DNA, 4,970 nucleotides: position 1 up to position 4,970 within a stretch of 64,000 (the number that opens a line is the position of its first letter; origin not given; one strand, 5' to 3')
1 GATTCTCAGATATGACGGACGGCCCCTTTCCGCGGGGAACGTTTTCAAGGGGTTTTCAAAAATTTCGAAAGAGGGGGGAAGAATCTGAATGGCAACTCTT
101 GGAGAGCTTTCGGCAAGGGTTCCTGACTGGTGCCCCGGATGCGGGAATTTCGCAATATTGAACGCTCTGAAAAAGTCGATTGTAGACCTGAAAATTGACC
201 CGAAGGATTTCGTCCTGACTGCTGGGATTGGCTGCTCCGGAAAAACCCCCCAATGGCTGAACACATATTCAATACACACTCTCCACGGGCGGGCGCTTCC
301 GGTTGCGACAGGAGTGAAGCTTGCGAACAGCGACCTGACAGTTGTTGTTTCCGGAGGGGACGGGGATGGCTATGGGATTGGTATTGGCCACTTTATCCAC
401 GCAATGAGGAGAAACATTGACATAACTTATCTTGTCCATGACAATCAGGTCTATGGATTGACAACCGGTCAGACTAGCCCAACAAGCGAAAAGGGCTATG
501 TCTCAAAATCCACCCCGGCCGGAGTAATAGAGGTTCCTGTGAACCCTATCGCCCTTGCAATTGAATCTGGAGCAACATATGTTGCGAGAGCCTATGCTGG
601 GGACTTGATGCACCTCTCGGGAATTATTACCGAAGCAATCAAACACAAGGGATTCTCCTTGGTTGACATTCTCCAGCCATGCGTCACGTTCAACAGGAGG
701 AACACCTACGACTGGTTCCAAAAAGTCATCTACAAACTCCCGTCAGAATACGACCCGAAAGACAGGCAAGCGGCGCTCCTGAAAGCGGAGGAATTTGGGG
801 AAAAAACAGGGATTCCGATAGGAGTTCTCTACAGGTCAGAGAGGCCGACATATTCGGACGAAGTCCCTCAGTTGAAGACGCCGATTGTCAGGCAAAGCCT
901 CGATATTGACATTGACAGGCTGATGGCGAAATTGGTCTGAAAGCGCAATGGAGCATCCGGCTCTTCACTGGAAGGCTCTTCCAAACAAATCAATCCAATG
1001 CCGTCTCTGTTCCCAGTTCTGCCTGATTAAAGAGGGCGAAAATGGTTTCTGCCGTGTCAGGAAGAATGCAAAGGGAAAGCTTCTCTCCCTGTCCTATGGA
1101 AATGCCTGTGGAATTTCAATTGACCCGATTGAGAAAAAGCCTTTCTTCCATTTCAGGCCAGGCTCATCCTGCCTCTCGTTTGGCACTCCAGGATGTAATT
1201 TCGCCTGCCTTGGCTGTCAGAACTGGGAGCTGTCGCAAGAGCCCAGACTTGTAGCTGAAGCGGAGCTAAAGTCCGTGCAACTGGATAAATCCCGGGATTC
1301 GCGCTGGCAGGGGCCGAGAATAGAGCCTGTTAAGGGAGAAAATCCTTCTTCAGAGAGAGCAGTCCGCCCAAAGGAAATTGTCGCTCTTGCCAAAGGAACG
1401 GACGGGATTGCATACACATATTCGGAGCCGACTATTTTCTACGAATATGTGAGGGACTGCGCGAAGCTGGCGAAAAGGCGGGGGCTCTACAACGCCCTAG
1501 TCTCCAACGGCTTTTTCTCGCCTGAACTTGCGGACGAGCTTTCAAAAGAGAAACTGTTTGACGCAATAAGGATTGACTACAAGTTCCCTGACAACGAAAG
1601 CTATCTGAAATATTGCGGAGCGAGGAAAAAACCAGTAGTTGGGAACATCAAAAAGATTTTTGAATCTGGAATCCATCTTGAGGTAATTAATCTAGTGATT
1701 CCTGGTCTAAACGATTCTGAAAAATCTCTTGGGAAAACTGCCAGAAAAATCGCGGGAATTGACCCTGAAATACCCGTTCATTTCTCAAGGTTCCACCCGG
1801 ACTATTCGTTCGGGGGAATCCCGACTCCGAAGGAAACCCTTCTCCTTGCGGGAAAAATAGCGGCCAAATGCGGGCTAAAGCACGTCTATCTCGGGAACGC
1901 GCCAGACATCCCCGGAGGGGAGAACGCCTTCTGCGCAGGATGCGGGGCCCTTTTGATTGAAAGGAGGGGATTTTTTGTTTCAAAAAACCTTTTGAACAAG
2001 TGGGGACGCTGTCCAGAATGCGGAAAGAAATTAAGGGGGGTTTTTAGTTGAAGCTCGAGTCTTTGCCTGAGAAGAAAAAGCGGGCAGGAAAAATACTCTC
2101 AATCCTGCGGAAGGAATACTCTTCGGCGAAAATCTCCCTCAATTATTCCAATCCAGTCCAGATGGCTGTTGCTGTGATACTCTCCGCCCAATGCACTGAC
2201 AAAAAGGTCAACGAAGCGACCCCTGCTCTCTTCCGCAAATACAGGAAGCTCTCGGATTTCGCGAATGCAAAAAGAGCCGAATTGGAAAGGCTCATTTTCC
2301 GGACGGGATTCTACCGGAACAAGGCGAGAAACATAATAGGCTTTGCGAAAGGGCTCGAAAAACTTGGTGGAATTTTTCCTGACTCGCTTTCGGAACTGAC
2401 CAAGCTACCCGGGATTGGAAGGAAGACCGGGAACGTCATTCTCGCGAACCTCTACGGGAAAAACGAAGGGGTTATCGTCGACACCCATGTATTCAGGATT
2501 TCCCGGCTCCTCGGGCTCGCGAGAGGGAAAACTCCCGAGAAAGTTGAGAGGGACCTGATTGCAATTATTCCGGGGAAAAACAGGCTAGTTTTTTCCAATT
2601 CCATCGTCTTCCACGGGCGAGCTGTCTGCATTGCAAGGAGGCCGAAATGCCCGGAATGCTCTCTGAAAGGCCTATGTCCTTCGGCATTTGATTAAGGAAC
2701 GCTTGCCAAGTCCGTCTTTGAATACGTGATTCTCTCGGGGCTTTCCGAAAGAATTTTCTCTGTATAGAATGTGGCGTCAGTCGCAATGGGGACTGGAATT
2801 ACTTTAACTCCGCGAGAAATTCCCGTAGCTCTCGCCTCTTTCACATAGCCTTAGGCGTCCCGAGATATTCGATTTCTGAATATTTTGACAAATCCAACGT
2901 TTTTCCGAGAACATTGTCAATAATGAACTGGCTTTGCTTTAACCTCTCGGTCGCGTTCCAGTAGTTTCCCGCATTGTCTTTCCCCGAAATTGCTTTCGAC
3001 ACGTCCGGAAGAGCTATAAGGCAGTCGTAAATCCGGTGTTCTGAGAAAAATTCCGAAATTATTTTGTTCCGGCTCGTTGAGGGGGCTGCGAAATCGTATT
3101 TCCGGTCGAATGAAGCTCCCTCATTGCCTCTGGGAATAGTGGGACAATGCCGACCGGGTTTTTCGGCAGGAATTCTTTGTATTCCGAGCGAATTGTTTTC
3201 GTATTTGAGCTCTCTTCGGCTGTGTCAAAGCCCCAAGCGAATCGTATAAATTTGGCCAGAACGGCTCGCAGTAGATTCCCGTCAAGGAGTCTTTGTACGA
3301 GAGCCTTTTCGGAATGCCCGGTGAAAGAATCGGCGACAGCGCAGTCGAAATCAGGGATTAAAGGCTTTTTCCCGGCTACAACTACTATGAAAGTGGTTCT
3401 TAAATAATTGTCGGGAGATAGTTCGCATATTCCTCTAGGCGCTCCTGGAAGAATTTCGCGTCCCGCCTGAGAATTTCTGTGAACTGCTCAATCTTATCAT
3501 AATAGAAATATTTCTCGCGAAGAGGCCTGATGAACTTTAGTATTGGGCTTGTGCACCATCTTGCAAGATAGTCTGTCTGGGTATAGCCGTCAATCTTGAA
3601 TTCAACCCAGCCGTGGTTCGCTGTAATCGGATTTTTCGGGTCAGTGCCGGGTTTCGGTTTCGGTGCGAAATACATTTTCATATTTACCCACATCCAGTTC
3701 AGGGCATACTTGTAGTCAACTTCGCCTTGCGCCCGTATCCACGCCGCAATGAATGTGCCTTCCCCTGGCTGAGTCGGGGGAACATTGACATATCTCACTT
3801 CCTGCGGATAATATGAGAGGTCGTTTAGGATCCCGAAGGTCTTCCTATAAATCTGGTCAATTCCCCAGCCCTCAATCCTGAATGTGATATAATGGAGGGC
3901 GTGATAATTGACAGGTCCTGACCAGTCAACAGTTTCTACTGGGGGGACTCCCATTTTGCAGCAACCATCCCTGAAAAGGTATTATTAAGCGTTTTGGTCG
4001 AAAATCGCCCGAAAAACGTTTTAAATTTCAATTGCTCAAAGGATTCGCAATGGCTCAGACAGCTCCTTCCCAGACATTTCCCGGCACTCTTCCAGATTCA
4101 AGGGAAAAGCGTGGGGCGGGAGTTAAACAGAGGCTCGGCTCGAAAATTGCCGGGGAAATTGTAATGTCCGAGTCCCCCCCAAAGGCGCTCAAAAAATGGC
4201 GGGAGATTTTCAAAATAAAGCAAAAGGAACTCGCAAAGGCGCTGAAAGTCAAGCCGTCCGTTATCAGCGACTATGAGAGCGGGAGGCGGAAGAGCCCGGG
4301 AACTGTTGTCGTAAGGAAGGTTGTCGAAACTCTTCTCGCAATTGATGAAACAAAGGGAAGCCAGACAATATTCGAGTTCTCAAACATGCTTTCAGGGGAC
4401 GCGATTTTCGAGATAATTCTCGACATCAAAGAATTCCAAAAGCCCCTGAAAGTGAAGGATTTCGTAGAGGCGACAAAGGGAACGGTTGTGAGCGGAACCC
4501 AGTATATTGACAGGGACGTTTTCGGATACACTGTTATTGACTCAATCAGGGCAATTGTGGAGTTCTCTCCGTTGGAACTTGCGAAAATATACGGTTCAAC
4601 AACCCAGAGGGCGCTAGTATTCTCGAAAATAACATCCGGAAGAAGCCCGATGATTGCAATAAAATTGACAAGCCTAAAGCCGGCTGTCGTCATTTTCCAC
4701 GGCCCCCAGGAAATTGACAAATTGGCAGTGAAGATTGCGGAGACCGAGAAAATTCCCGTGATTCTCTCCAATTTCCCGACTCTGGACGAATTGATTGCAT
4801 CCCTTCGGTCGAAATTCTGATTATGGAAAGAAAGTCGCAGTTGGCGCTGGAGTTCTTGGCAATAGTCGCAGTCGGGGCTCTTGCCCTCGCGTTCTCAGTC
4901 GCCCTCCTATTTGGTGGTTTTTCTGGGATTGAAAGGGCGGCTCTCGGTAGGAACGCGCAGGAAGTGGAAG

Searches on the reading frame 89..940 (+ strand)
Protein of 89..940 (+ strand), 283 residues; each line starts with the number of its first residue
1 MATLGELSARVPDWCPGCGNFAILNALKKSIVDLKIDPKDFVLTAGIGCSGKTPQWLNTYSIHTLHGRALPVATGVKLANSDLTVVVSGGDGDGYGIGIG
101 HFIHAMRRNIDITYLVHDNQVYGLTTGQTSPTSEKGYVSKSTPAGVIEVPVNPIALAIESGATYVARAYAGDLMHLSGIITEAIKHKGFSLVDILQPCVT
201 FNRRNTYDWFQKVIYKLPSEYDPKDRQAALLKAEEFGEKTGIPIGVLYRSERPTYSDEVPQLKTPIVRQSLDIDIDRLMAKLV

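Call 16: search_protein_families(library=pfam, proteins=[window:89-940:+], max_evalue=0.001)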
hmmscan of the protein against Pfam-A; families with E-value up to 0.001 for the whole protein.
window:89-940:+ (283 aa): 2 families
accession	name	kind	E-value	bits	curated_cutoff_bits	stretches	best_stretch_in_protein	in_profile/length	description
PF02775.26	TPP_enzyme_C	-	5.3e-32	111.1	21.9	1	47-194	2-151/151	Thiamine pyrophosphate enzyme, C-terminal TPP binding domain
PF12367.13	PFO_beta_C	-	1.1e-23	83.5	24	1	198-263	1-65/66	Pyruvate ferredoxin oxidoreductase beta subunit C terminal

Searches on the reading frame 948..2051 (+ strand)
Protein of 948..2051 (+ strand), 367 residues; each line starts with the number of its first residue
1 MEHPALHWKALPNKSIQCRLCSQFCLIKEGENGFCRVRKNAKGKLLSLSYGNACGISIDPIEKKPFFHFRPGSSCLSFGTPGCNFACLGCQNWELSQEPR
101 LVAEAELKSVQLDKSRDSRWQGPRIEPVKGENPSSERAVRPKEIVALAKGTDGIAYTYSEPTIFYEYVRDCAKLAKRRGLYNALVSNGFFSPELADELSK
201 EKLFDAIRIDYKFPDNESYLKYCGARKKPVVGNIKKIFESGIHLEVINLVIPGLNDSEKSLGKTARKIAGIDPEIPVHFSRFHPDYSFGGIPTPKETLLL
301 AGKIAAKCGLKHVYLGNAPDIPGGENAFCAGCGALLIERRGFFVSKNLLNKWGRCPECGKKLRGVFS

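Call 16: search_protein_families(library=pfam, proteins=[window:948-2051:+], max_evalue=0.001)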
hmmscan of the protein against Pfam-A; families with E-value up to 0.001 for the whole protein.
window:948-2051:+ (367 aa): 1 family
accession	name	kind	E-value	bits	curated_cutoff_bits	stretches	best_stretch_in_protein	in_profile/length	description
PF04055.27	Radical_SAM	-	3e-17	63.7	29.5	1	80-258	4-158/166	Radical SAM superfamily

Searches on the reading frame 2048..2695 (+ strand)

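Call 16: search_protein_families(library=pfam, proteins=[window:2048-2695:+], max_evalue=0.001)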
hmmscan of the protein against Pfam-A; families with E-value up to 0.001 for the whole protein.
window:2048-2695:+ (215 aa): 2 families
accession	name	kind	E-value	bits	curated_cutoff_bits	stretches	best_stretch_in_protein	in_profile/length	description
PF00730.31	HhH-GPD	-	4.5e-24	85.3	26.2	1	41-170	1-102/108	HhH-GPD superfamily base excision DNA repair protein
PF00633.29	HHH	-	7.1e-10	38.7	24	1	105-133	1-29/30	Helix-hairpin-helix motif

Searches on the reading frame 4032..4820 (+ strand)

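Call 16: search_protein_families(library=pfam, proteins=[window:4032-4820:+], max_evalue=0.001)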
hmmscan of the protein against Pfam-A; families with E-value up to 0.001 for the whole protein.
window:4032-4820:+ (262 aa): 4 families
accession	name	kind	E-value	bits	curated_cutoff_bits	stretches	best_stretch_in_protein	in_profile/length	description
PF01381.28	HTH_3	-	5.4e-09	36.4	23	1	53-99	1-46/55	Helix-turn-helix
PF12844.13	HTH_19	-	1.8e-07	31.4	30.2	1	51-101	2-51/64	Helix-turn-helix domain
PF13560.12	HTH_31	-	7e-05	23.5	27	1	54-101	7-54/64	Helix-turn-helix domain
PF12278.13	SDP_N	-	0.00032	21.2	25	0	197-244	65-109/138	Sex determination protein N terminal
